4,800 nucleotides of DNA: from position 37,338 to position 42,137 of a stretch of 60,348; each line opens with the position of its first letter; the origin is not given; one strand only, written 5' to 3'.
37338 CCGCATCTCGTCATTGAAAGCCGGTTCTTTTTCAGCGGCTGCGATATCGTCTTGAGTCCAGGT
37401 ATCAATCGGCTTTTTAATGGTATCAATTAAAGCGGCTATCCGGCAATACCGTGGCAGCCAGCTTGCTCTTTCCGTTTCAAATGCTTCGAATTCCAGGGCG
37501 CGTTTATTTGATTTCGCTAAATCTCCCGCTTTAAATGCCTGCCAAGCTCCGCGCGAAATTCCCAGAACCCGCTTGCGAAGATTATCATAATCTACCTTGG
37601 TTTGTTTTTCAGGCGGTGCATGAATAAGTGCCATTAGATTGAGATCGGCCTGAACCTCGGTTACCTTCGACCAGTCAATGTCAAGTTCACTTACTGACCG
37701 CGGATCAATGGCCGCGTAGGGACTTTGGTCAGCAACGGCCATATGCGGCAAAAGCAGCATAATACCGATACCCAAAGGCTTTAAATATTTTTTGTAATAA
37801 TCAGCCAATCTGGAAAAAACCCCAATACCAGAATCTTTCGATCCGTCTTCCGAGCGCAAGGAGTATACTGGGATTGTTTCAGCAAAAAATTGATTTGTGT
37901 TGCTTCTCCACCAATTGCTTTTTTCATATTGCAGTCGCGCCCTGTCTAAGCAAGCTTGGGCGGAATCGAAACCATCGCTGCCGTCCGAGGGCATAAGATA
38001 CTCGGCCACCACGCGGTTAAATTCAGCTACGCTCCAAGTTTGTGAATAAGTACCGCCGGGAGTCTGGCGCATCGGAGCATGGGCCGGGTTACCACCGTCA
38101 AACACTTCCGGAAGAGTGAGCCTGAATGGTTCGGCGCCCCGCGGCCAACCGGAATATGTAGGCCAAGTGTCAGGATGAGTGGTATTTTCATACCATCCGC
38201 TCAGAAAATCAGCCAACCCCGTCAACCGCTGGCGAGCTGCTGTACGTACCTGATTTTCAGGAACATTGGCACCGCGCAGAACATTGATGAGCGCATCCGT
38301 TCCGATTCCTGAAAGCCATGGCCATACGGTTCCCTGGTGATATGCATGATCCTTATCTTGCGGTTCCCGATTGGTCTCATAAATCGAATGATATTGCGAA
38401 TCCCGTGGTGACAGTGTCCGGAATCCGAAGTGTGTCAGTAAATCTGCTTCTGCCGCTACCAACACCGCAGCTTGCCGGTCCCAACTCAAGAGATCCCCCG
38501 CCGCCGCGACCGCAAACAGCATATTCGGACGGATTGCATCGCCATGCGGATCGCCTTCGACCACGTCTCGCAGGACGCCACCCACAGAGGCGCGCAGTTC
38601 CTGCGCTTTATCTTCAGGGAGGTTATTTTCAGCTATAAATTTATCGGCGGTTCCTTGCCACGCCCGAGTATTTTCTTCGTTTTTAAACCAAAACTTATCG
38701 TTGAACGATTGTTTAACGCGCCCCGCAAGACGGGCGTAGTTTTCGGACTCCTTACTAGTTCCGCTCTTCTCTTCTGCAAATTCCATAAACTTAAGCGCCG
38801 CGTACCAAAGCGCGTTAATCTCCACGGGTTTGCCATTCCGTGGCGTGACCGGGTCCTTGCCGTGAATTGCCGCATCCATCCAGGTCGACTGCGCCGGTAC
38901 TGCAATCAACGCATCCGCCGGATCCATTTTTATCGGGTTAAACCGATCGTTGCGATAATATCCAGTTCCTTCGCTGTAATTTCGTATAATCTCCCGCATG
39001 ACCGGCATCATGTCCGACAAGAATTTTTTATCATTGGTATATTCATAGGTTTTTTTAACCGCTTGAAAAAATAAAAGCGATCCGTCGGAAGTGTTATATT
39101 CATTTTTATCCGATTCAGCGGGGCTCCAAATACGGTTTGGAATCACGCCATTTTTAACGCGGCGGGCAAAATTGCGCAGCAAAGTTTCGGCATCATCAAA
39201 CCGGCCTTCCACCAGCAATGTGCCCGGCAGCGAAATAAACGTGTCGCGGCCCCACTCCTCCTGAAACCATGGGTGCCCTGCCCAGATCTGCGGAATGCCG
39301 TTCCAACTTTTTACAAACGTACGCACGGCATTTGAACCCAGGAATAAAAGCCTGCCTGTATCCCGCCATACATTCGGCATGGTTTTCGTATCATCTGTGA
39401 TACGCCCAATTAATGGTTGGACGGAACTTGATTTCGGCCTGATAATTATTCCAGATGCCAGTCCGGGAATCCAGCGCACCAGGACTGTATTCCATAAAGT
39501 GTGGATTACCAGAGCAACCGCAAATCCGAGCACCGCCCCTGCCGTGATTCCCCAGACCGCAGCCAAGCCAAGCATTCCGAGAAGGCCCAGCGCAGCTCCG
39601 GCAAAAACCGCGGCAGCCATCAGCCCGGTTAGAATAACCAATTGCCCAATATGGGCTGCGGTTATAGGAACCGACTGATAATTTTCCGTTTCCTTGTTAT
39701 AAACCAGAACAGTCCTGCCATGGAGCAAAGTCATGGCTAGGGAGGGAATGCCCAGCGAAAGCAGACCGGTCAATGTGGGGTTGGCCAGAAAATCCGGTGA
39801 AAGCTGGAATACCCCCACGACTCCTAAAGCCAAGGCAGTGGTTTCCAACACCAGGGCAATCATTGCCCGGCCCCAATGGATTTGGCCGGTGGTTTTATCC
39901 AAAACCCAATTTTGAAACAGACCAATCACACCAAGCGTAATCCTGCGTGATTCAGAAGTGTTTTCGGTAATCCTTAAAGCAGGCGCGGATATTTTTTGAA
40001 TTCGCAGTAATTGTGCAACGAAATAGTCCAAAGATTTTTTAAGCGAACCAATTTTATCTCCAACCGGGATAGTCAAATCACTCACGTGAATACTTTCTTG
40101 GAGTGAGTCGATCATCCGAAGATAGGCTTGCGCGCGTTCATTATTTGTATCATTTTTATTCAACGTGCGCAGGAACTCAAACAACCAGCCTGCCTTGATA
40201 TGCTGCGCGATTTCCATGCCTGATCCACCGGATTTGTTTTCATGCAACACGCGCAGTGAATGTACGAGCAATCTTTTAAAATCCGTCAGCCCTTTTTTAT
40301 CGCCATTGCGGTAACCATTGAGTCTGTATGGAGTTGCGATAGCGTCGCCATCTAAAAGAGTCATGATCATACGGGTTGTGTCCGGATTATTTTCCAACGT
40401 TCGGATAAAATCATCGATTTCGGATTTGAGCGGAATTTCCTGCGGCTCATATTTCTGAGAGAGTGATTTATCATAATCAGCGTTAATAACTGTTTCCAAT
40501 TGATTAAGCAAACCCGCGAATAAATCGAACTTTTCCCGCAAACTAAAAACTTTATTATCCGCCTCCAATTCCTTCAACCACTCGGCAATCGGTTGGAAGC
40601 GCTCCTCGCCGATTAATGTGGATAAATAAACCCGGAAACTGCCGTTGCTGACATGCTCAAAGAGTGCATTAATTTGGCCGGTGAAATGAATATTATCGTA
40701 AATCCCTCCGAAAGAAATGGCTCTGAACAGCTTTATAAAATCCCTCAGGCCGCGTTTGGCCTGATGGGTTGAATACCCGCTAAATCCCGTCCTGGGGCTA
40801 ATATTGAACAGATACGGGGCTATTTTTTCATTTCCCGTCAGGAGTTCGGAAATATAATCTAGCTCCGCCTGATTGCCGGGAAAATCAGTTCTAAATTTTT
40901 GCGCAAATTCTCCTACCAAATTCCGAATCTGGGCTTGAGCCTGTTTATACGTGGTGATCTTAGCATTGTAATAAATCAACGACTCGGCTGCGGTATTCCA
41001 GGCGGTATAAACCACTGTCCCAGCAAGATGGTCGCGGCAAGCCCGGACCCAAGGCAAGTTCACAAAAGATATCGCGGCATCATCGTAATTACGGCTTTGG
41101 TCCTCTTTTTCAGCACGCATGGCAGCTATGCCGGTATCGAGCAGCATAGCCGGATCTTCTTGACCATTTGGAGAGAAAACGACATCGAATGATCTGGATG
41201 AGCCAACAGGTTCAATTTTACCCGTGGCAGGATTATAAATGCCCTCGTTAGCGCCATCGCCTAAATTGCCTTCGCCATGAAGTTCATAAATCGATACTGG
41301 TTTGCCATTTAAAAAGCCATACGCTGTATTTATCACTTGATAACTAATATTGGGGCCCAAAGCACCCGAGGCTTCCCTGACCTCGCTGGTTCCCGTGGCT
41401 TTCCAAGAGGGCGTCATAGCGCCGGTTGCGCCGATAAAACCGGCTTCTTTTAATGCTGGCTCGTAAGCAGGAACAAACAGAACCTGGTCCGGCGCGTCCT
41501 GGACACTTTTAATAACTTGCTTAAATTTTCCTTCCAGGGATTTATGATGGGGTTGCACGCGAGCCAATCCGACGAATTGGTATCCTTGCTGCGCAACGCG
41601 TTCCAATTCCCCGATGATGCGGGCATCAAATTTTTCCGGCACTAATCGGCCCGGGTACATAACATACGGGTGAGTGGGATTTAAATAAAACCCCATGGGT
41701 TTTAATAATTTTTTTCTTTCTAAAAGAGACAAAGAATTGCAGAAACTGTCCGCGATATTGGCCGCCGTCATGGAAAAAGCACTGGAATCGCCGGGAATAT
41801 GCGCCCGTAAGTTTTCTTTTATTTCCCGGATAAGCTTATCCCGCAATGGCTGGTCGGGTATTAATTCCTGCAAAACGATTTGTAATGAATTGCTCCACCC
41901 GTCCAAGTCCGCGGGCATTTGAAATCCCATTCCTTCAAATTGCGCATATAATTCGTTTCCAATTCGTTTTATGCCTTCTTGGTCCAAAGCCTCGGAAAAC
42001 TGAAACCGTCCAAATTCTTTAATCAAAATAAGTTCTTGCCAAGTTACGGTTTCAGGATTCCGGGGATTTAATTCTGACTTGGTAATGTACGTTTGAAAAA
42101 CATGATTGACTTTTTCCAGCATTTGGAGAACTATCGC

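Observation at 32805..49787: A 5,660-aa single ORF joins an alpha-glucan enzyme set, an HD-GYP domain and pseudo-enzymes on a multi-pass membrane scaffold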

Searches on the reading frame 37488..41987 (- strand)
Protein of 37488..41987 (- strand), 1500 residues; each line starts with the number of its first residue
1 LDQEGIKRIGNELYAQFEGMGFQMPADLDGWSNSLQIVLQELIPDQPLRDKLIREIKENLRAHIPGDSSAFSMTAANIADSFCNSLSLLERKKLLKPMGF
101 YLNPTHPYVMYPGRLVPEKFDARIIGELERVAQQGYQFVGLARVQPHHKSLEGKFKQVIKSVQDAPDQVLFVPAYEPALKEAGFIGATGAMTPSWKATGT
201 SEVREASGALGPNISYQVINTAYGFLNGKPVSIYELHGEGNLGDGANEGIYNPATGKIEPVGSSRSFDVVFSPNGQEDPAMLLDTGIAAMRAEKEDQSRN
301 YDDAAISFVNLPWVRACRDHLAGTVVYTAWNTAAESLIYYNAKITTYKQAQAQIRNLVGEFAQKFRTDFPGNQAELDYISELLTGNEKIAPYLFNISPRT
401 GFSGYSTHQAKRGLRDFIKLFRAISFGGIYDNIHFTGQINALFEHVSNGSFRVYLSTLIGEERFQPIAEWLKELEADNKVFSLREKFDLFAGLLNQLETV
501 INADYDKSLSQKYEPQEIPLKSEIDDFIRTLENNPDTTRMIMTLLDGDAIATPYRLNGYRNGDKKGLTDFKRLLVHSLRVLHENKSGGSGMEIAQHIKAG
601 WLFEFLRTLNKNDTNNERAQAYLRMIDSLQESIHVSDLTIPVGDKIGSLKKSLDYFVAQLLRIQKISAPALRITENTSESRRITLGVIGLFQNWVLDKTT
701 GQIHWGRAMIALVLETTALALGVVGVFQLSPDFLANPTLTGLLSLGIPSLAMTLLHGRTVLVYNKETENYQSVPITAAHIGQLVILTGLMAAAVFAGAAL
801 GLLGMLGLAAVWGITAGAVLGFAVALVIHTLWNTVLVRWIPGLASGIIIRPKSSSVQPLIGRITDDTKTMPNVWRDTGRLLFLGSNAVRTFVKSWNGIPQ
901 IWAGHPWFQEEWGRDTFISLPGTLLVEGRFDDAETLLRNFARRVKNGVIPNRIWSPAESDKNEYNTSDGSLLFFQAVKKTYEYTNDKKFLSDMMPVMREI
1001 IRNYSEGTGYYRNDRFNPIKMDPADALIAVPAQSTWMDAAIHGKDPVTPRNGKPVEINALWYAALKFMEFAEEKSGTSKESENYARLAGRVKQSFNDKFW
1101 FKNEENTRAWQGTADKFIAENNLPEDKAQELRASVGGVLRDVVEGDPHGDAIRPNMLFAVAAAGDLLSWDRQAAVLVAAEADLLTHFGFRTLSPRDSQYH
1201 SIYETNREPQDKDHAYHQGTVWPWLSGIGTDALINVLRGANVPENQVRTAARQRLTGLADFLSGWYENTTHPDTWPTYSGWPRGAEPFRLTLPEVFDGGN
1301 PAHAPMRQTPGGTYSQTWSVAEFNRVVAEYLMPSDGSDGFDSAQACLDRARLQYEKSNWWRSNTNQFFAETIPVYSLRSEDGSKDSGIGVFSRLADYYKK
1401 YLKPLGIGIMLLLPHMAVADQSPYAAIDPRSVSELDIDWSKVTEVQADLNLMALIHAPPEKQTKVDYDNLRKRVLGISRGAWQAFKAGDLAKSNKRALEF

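Call 4: search_protein_families(library=pfam, proteins=[window:37488-41987:-], max_evalue=0.1)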
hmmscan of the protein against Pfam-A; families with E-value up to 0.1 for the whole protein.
window:37488-41987:- (1500 aa): 6 families
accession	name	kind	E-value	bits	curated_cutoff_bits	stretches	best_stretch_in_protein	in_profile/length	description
PF06202.20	GDE_C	-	3.2e-89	299.9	21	1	898-1239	15-313/367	Amylo-alpha-1,6-glucosidase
PF17389.8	Bac_rhamnosid6H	-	1.5e-05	24.9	24.5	1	933-1114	65-227/339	Bacterial alpha-L-rhamnosidase 6 hairpin glycosidase domain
PF01204.24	Trehalase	-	0.0077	15.6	21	0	1054-1103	306-355/512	Trehalase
PF22124.2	Glyco_hydro_95_cat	-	0.052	12.9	27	0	962-1002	160-201/408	Glycosyl hydrolase family 95 catalytic domain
PF13787.11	HXXEE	-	0.066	14.4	25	0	784-849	40-106/114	Protein of unknown function with HXXEE motif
PF12899.13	Glyco_hydro_100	-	0.08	12.1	23.6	0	1051-1235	180-375/435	Alkaline and neutral invertase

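Call 5: search_protein_families(library=ncbifam, proteins=[window:37488-41987:-], max_evalue=0.1)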
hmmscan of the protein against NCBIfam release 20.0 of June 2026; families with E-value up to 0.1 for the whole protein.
window:37488-41987:- (1500 aa): 3 families
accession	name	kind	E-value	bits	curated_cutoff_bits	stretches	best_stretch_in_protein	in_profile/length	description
TIGR01561.1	gde_arch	hypoth_equivalog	2.2e-63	215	364.15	2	898-1103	276-467/569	putative glycogen debranching enzyme, archaeal type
TIGR01531.1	glyc_debranch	equivalog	2e-28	98.2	1399.55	2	1036-1228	1181-1369/1443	glycogen debranching enzyme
NF011081.0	PRK14508.1-4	equivalog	4.6e-05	22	556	1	1359-1493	16-149/529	4-alpha-glucanotransferase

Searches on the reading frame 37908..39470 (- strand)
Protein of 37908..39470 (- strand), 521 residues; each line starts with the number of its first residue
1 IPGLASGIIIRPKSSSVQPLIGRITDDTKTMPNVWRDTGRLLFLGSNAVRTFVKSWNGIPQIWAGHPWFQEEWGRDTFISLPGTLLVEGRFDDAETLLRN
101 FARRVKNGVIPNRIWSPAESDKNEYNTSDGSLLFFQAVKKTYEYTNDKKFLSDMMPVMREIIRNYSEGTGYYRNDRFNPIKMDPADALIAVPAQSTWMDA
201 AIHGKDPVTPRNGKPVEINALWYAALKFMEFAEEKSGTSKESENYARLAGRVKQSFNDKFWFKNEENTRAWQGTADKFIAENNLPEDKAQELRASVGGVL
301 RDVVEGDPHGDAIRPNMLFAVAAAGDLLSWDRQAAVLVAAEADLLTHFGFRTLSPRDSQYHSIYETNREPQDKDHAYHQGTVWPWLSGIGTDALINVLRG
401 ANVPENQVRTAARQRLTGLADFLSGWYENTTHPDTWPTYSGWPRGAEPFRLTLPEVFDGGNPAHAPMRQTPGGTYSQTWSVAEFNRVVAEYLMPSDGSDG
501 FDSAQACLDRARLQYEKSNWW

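Call 41: search_solved_structures(query=window:37908-39470:-, max_evalue=0.01, show_alignments=2)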
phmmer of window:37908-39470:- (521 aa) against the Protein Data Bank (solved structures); distinct sequences matched with E-value up to 0.01: 8.
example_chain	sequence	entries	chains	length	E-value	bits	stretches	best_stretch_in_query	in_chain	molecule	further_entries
11tn_A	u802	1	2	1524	3.4e-21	78.5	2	206-412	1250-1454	Glycogen debranching enzyme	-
5d0f_A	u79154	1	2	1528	3.4e-21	78.5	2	206-412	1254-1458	Uncharacterized protein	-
5d06_A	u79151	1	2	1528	3.4e-21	78.5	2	206-412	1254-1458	Uncharacterized protein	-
7ekx_A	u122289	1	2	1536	3.4e-21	78.5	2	206-412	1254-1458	4-alpha-glucanotransferase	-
7eku_A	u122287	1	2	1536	3.4e-21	78.5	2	206-412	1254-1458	4-alpha-glucanotransferase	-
7eim_A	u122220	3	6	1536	3.4e-21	78.5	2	206-412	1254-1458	4-alpha-glucanotransferase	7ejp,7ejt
7ekw_A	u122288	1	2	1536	3.4e-21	78.5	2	206-412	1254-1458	4-alpha-glucanotransferase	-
8zeq_A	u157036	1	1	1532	6.2e-16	61.2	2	201-392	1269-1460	Glycogen debranching enzyme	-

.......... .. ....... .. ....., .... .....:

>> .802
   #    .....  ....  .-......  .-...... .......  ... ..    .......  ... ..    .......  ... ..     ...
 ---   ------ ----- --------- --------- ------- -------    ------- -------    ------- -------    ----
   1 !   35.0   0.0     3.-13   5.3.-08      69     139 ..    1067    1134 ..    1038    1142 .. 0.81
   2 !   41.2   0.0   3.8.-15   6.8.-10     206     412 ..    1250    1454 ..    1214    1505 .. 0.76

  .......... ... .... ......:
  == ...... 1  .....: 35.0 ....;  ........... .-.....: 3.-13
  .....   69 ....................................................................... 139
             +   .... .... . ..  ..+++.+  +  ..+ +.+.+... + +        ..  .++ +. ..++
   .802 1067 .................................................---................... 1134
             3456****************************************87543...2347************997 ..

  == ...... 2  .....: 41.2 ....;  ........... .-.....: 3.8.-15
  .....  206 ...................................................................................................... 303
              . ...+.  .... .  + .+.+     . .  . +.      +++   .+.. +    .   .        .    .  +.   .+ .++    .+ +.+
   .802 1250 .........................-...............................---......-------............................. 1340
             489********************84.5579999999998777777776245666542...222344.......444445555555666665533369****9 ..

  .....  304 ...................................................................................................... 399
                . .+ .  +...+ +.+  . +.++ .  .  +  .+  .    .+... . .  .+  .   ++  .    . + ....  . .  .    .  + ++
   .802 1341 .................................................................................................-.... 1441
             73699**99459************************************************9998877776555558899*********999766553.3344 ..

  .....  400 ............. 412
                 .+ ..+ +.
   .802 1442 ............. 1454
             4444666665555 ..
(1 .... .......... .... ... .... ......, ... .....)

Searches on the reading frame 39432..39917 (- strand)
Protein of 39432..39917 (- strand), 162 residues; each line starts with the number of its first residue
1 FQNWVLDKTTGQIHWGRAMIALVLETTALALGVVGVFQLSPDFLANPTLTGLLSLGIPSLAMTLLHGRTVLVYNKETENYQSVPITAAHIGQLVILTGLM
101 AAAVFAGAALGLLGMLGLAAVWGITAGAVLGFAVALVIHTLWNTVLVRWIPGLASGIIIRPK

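Call 69: search_protein_families(library=pfam, proteins=[window:39432-39917:-], max_evalue=10)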
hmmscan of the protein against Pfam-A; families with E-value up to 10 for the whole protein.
seq(162 aa): 2 families
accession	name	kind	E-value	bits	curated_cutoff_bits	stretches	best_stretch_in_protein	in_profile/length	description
PF13787.11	HXXEE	-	0.013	16.7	25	1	88-159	38-106/114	Protein of unknown function with HXXEE motif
PF16316.10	DUF4956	-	1.7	8.8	30.6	1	71-118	11-59/169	Domain of unknown function (DUF4956)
